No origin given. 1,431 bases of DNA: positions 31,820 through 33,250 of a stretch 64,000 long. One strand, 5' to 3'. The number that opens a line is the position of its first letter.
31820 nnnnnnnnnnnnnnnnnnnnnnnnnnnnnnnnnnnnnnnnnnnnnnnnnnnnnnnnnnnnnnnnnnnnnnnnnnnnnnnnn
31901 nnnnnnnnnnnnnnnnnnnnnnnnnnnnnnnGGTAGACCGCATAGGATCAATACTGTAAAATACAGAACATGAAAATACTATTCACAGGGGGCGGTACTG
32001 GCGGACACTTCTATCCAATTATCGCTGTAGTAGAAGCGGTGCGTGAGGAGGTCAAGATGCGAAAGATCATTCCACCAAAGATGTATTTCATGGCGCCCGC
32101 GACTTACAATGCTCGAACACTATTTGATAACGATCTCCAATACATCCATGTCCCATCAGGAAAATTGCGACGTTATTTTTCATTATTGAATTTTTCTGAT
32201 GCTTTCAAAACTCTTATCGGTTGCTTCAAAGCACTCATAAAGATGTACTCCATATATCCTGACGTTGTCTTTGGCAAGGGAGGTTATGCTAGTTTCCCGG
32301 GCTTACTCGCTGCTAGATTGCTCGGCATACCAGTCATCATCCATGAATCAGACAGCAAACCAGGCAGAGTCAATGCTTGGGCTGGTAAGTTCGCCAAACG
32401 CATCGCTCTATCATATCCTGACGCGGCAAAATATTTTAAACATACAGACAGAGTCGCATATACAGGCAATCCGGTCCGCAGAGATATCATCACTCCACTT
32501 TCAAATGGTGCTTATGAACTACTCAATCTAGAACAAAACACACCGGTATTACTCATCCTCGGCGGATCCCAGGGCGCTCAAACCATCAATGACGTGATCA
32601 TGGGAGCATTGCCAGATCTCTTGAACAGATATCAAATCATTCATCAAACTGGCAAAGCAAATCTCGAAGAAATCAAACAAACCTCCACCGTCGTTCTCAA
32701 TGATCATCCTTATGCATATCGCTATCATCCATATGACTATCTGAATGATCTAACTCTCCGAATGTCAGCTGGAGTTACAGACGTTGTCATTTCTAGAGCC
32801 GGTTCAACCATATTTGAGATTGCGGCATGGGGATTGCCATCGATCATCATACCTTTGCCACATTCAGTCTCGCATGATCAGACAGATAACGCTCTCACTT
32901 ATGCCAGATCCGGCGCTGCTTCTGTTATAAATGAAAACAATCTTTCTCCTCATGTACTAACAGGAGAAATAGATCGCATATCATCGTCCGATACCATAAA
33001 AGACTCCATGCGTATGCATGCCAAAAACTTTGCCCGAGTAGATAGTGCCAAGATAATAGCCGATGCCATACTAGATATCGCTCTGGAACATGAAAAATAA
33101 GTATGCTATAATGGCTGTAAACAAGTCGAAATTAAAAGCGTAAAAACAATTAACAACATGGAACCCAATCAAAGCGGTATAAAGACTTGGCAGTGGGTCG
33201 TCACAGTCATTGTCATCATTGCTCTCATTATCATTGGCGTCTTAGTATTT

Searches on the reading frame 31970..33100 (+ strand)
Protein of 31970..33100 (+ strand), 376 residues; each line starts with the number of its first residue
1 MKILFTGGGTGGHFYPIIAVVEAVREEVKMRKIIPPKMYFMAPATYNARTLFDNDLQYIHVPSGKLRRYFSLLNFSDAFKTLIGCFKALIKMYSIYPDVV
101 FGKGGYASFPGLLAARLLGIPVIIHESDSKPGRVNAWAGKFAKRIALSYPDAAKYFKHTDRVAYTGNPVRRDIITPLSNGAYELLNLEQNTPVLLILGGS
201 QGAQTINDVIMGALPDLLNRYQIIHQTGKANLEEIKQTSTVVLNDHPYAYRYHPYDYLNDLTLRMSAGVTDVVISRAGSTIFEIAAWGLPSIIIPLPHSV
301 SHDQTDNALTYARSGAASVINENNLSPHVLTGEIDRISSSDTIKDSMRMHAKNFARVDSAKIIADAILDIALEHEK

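Call 18: search_protein_families(library=pfam, proteins=[window:31970-33100:+], max_evalue=0.001)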
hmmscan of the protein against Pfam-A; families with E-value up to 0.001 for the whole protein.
window:31970-33100:+ (376 aa): 3 families
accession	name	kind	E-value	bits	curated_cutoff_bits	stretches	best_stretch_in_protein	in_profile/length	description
PF04101.22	Glyco_tran_28_C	-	6.5e-30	104.8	22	1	193-354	1-158/166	Glycosyltransferase family 28 C-terminal domain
PF03033.26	Glyco_transf_28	-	9.9e-29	100.6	26.2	1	3-146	1-138/139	Glycosyltransferase family 28 N-terminal domain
PF13579.12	Glyco_trans_4_4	-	8.2e-05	23.4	29.7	1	46-145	29-120/158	Glycosyl transferase 4-like domain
